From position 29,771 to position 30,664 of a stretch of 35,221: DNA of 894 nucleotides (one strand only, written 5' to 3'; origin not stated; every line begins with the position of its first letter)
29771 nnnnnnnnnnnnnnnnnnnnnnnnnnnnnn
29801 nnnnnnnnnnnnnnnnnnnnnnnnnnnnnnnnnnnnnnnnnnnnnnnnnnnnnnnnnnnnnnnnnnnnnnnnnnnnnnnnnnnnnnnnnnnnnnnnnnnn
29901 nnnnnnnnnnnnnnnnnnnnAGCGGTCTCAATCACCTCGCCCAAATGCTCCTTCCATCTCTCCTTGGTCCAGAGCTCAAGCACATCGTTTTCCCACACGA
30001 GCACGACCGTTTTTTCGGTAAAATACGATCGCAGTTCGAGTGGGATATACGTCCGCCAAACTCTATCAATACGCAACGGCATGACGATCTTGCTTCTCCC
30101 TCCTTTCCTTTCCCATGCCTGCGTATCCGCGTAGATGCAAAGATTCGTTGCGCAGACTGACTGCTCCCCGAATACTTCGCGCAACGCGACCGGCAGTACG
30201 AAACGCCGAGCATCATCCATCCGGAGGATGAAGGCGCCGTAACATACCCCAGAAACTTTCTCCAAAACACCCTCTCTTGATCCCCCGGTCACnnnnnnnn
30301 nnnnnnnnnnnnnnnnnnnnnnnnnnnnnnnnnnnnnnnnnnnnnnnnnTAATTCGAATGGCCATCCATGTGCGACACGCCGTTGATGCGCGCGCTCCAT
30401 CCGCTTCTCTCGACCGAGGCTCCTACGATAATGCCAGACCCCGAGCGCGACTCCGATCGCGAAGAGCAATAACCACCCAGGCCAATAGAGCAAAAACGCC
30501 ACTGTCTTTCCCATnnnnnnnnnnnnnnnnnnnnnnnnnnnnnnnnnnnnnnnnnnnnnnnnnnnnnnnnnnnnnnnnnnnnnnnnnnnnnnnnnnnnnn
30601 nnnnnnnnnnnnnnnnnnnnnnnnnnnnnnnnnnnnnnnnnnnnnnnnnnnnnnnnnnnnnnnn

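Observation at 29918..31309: Compositionally foreign micro-island of five small SD-led genes (3 tiny TM proteins, stand-alone NrdR-like zinc ribbon, orphan MraZ-like protein)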

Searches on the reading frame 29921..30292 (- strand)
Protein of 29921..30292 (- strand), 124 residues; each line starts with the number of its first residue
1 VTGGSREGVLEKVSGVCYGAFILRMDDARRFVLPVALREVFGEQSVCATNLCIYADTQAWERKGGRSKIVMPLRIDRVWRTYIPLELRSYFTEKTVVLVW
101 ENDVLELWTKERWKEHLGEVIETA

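Call 7: search_protein_families(library=pfam, max_evalue=1, proteins=[window:29921-30292:-])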
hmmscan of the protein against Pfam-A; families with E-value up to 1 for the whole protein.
seq(124 aa): 2 families
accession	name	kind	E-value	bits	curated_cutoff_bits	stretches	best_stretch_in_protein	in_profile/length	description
PF02381.23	MraZ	-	9.9e-10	38.7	23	2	74-119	9-55/72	MraZ protein, putative antitoxin-like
PF20172.3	DUF6538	-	0.13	12.4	27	0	79-96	11-28/60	Domain of unknown function (DUF6538)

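Call 8: search_protein_families(library=ncbifam, max_evalue=1, proteins=[window:29921-30292:-])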
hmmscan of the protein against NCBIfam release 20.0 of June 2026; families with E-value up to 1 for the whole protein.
seq(124 aa): 3 families
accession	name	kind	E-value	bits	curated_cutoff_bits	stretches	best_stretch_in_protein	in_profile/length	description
TIGR00242.1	TIGR00242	equivalog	4.6e-07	29.9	98.35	2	75-122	82-130/144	division/cell wall cluster transcriptional repressor MraZ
NF001482.0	PRK00326.3-4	equivalog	0.025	14.3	168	1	75-115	98-139/160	division/cell wall cluster transcriptional repressor MraZ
TIGR03961.1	rSAM_PTO1314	hypoth_equivalog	0.11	11.8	306.05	0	97-115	273-291/332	PTO1314 family radical SAM protein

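Call 14: find_homologous_proteins(query=window:29921-30292:-, max_evalue=0.001)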
Query seq(124 aa) (124 aa): 2 proteins with E <= 0.001 among 6 candidates.
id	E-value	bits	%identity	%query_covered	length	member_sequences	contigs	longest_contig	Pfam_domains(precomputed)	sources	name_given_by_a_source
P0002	4.4e-61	222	100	81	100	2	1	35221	PF02381.24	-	-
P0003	5.7e-52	193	86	81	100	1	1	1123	PF02381.24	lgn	-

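Call 16: find_encoding_contigs(protein=P0003, flank=10000)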
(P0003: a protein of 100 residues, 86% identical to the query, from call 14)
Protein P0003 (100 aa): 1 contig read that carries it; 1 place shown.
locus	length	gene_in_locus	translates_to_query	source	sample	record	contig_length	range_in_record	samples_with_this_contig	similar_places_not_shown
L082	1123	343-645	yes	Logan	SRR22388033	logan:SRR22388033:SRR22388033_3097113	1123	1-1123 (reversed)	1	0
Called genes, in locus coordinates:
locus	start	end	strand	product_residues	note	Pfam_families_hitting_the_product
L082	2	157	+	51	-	?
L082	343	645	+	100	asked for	PF02381:MraZ (weak)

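Call 26: search_protein_families(library=phrogs, max_evalue=0.1, proteins=[window:29921-30265:-])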
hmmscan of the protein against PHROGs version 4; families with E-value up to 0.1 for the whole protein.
seq(115 aa): 2 families
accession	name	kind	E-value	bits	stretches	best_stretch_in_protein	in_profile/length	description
phrog_36746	-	moron, auxiliary metabolic gene and host takeover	0.081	14.5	0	59-89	15-45/93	antitoxin from a toxin-antitoxin system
phrog_4681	-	moron, auxiliary metabolic gene and host takeover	0.082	13.9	0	15-47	9-39/87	antitoxin from a toxin-antitoxin system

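Call 27: search_protein_families(library=padloc, max_evalue=0.1, proteins=[window:29921-30265:-])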
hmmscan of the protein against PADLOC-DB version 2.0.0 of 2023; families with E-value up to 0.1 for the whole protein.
seq(115 aa): 0 families

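Call 42: search_dna_similar(query=window:29921-30265:-, collection=phages, mode=protein, max_evalue=0.01, max_rows=15)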
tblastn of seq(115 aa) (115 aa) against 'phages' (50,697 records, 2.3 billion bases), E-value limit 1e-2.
No match.

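Call 46: find_related_loci(query=A4, collection=viral_contigs, flank=6000)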
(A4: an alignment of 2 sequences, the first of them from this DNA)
Query A4 (115 aa) in viral_contigs; peptide patterns used: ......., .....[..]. (x = any residue, [..] = any of these).
37 stretches matched a pattern, but none encodes a relative of the query by tblastn (E <= 1e-3).

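Call 48: search_solved_structures(query=A4, max_evalue=1, show_alignments=2)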
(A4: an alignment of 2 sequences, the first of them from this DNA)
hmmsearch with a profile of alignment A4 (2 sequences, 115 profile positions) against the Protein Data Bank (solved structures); distinct sequences matched with E-value up to 1: 5.
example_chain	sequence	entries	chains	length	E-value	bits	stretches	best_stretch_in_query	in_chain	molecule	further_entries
9sx6_A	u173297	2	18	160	0.0015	21.8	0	64-109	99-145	Transcriptional regulator MraZ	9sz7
9qlg_A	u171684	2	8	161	0.0016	21.8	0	64-109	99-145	Transcriptional regulator MraZ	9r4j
9qlr_J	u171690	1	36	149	0.0028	21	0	64-109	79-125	Transcriptional regulator MraZ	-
1n0e_A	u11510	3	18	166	0.031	17.6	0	64-110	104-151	Protein mraZ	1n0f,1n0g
7qca_LE0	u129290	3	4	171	0.4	14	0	52-107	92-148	60S ribosomal protein L6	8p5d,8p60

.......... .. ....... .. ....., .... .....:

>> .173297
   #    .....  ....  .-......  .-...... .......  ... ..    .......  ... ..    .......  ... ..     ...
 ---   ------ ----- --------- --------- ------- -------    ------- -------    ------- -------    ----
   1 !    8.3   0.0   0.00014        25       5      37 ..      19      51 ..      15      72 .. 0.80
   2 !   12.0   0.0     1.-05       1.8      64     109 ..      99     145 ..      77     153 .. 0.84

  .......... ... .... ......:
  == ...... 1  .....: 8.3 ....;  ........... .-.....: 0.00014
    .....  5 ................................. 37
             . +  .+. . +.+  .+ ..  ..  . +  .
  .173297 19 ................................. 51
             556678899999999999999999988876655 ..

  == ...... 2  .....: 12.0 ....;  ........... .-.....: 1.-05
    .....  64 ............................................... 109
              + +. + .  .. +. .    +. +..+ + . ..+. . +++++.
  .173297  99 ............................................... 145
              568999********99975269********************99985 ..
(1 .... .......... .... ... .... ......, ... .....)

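Call 66: find_related_loci(query=A5, collection=metagenome_contigs, flank=10000)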
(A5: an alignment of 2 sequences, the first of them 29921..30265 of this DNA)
Query A5 (115 aa) in metagenome_contigs; peptide patterns used: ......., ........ (x = any residue, [..] = any of these).
217 stretches matched a pattern; 1 encode a relative of the query (tblastn E <= 1e-3); 1 distinct loci.
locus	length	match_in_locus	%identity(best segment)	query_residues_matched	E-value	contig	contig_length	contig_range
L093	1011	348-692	99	1-115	3e-83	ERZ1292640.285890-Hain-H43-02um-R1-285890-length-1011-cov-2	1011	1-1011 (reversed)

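Call 70: predict_structure(alignment_id=A5)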
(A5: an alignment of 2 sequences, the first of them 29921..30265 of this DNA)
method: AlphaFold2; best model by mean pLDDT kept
length: 115 residues; sequences in the alignment: 2
mean_pLDDT: 38.7   pTM: 0.39
mean pLDDT of the five models: 38.7, 38.4, 37.8, 36.3, 33.0
residues with pLDDT >= 90: 0; 70-90: 0; 50-70: 21; < 50: 94
segments of 3 or more residues with pLDDT < 50: 1-85, 109-115
pLDDT, mean of each block of 10 residues (from residue 1): 27 40 38 33 28 30 31 38 51 53 58 33
secondary structure, 60 per line:
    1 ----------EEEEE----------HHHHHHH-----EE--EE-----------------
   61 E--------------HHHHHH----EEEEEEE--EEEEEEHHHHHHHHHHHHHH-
elements in order: E11-15 H26-32 H76-81 E86-92 E95-100 H101-114

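Call 75: search_dna_similar(query=window:29921-30265:-, collection=plasmids, mode=protein, max_evalue=0.05, max_rows=10)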
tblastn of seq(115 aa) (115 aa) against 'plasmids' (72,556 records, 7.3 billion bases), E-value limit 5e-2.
No match.

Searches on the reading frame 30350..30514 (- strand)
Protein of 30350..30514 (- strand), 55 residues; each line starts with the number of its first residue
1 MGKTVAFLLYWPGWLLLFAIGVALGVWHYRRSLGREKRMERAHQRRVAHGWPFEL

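Call 7: search_protein_families(library=pfam, max_evalue=1, proteins=[window:30350-30514:-])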
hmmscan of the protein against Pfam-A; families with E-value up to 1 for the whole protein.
seq(55 aa): 1 family
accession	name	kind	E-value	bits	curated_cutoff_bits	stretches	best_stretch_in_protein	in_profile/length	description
PF14316.11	DUF4381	-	0.044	14.5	27.2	1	5-46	12-54/145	Domain of unknown function (DUF4381)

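Call 8: search_protein_families(library=ncbifam, max_evalue=1, proteins=[window:30350-30514:-])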
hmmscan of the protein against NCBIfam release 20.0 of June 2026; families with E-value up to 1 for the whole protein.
seq(55 aa): 1 family
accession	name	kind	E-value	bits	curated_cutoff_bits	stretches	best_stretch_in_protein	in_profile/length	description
NF046080.1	PID_CTERM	domain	0.0011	18.7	26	1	16-31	9-24/25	PID-CTERM protein-sorting domain-containing protein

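Call 26: search_protein_families(library=phrogs, max_evalue=0.1, proteins=[window:30350-30514:-])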
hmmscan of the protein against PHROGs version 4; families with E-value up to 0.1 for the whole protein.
seq(55 aa): 2 families
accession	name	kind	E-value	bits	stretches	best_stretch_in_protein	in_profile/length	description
phrog_736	-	unknown function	0.029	15.5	1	5-47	6-52/112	-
phrog_214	-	lysis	0.079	13.8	1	11-44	11-45/176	Rz-like spanin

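Call 27: search_protein_families(library=padloc, max_evalue=0.1, proteins=[window:30350-30514:-])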
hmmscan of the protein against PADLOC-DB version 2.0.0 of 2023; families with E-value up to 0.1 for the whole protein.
seq(55 aa): 0 families
